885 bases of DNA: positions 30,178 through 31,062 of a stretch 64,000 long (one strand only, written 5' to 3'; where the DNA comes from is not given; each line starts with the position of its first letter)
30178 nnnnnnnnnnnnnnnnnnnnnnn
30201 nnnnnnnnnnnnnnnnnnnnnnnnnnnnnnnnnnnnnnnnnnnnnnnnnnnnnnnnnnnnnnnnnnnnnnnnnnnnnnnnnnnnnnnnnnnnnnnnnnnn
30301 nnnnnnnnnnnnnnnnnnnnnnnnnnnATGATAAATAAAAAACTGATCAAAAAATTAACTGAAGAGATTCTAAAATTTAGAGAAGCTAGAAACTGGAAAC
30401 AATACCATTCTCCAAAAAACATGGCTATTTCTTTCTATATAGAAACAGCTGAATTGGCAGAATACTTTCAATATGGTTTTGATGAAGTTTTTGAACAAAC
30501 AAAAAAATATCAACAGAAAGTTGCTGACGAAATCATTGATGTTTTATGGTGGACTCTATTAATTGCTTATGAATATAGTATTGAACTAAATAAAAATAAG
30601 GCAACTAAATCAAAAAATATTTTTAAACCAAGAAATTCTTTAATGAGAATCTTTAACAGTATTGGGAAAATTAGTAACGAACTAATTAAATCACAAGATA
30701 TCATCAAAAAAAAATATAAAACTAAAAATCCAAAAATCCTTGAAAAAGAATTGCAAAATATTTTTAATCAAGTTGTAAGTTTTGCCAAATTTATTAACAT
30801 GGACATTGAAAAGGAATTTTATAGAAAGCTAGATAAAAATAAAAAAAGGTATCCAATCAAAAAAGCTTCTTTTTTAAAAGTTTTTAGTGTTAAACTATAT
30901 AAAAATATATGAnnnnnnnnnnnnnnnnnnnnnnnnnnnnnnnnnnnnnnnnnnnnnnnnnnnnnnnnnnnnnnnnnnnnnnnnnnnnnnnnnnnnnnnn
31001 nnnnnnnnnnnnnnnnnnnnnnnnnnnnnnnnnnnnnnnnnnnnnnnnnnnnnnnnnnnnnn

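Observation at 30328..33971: Translationally coupled operon of MazG-like NTP pyrophosphatase, QueC-like PP-loop ATPase, CmcI/TylF-like methyltransferase fold and group-II PLP decarboxylase inside the glycan locus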

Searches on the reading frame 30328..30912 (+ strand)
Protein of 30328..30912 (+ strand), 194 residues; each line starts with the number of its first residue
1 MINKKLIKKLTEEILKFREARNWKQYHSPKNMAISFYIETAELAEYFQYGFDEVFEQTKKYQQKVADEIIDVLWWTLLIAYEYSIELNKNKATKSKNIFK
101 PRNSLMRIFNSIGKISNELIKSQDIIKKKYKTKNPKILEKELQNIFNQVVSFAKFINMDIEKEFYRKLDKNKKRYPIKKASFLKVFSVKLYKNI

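Call 4: search_protein_families(library=ncbifam, proteins=[window:30328-30912:+], max_evalue=0.1)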
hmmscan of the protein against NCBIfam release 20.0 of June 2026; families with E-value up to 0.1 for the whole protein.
window:30328-30912:+ (194 aa): 2 families
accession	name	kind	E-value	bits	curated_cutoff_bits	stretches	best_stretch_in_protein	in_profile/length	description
NF006617.0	PRK09184.1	subfamily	0.029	14.4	70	0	52-106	34-87/96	phosphopantetheine-binding protein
TIGR00444.1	mazG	subfamily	0.044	13.4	148.3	0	113-175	159-218/248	MazG family protein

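Call 6: search_protein_families(library=pfam, proteins=[window:30328-30912:+], max_evalue=0.1)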
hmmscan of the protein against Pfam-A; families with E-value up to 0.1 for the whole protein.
window:30328-30912:+ (194 aa): 4 families
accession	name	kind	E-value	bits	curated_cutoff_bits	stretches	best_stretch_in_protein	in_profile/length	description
PF03819.22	MazG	-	4.5e-06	27.3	22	1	132-176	23-71/74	MazG nucleotide pyrophosphohydrolase domain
PF12643.12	MazG-like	-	1.2e-05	25.9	27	2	115-181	11-76/85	MazG-like family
PF08761.16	dUTPase_2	-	0.00016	22.4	22.9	1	10-174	12-157/162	dUTPase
PF05182.18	Fip1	-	0.023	14.6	22.7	1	40-54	16-30/43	Fip1 motif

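Call 22: search_solved_structures(query=window:30328-30912:+, max_evalue=1, show_alignments=2)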
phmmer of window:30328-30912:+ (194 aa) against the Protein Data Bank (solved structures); distinct sequences matched with E-value up to 1: 13.
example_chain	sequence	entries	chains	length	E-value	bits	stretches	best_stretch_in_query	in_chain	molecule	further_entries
4qgp_A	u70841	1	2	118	1.4e-13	54.4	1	9-96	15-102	pyrophosphatase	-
2a3q_A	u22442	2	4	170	1.2e-08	38.4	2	16-52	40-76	hypothetical protein | Protein RS21-C6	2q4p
6sqw_A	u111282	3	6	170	1.2e-08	38.4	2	16-52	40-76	dCTP pyrophosphatase 1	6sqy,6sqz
7mu5_A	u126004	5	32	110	2.4e-07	34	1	16-52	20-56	dCTP pyrophosphatase 1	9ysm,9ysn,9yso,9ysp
2oie_A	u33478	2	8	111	3.1e-06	30.5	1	16-89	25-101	RS21-C6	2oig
2cg9_X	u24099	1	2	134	0.051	16.7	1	137-184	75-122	CO-CHAPERONE PROTEIN SBA1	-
5tvl_A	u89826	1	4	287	0.053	16.7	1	49-151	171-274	Foldase protein PrsA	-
5g06_F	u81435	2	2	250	0.15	15.2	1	98-187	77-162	EXOSOME COMPLEX COMPONENT MTR3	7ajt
4oo1_F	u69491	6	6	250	0.17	15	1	98-187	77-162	Exosome complex component MTR3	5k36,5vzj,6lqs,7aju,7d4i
4ifd_F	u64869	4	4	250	0.21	14.7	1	98-181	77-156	Exosome complex component MTR3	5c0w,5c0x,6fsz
5ie9_A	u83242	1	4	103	0.22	14.6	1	25-161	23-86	Nucleotide pyrophosphohydrolase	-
5jea_F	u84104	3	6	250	0.23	14.6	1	98-181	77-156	Exosome complex component MTR3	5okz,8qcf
2gta_A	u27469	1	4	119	0.59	13.3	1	95-170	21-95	Hypothetical protein ypjD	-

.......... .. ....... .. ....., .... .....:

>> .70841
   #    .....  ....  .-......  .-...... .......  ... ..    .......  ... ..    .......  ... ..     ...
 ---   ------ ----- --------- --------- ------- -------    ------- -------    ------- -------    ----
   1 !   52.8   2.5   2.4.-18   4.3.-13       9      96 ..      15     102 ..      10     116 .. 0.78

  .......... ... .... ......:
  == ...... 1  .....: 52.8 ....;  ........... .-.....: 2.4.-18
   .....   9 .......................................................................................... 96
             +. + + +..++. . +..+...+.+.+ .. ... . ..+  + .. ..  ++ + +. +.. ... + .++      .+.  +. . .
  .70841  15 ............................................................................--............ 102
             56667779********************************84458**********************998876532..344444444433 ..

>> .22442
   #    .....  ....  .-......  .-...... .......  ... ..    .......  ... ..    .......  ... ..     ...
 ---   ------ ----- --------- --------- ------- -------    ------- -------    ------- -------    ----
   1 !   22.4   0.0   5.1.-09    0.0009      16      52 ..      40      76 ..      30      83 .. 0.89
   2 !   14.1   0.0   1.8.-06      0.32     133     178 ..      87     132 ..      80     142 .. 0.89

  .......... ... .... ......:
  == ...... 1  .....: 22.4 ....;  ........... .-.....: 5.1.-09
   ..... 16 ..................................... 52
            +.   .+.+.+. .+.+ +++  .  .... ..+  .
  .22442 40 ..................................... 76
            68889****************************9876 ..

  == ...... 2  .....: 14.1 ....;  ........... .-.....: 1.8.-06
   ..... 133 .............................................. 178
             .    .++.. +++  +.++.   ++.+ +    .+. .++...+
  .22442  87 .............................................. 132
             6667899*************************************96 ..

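Call 81: find_homologous_proteins(query=window:30328-30912:+)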
Query window:30328-30912:+ (194 aa): 13 proteins with E <= 0.001 among 338 candidates.
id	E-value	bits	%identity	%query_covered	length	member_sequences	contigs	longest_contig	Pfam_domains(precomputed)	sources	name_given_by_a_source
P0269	3.8e-116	403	100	100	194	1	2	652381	PF03819.23,PF12643.13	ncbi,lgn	ncbi:MAG: hypothetical protein ACOZAK_04365 [Patescibacteria group bacterium]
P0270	5.1e-85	302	77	96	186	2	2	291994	-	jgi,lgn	-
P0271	1.0e-74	268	65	100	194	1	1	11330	PF03819.23,PF12643.13,PF08761.17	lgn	-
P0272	9.5e-63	229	65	98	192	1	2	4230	PF12643.13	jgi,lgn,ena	-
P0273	1.3e-59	219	59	94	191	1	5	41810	PF03819.23,PF12643.13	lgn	-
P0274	6.2e-58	214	57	97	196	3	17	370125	PF12643.13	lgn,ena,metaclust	metaclust:\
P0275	5.8e-35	139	56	61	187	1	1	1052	-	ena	-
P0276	3.7e-30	123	57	53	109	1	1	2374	-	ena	-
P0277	3.4e-17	81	46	45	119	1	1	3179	PF03819.23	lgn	-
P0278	2.6e-16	78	42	47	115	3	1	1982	PF03819.23,PF12643.13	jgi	jgi:NTP pyrophosphatase (non-canonical NTP hydrolase)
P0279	5.9e-14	70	42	42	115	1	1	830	PF03819.23,PF12643.13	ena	-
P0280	5.8e-10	57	45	31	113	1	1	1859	PF12643.13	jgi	jgi:NTP pyrophosphatase (non-canonical NTP hydrolase)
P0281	1.5e-8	53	42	42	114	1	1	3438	PF12643.13,PF08761.17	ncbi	-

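Call 84: find_encoding_contigs(protein=P0274, flank=10000, max_places=2)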
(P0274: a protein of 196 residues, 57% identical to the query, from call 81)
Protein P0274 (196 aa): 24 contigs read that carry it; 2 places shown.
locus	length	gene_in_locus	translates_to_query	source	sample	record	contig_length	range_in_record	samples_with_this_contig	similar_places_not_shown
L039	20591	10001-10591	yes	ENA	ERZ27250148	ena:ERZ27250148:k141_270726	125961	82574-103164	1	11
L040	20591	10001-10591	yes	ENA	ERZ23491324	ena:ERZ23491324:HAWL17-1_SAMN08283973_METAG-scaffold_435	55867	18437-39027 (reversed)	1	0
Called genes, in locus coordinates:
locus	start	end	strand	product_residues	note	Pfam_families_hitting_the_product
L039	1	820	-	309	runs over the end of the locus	PF06508:QueC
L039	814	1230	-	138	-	PF00717:Peptidase_S24 (weak)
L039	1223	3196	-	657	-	PF04932:Wzy_C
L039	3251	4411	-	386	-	PF00534:Glycos_transf_1, PF13692:Glyco_trans_1_4, PF13524:Glyco_trans_1_2 (weak)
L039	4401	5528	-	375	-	PF01041:DegT_DnrJ_EryC1, PF00155:Aminotran_1_2 (weak)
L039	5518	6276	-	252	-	PF00005:ABC_tran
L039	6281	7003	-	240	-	PF01061:ABC2_membrane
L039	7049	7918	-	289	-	PF01408:GFO_IDH_MocA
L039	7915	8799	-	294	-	PF00535:Glycos_transf_2, PF10111:Glyco_tranf_2_2, PF13641:Glyco_tranf_2_3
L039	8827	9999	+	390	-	PF13692:Glyco_trans_1_4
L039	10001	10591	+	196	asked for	PF12643:MazG-like (faint)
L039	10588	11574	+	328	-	PF06508:QueC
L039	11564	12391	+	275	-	PF13578:Methyltransf_24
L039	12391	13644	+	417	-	PF00282:Pyridoxal_deC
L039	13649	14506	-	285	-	-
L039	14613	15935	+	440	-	PF04932:Wzy_C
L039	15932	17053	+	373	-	PF00534:Glycos_transf_1, PF13692:Glyco_trans_1_4 (weak)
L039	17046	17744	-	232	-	PF13578:Methyltransf_24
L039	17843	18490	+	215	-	-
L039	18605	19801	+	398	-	-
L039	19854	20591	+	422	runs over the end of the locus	-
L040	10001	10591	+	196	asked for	PF12643:MazG-like (faint)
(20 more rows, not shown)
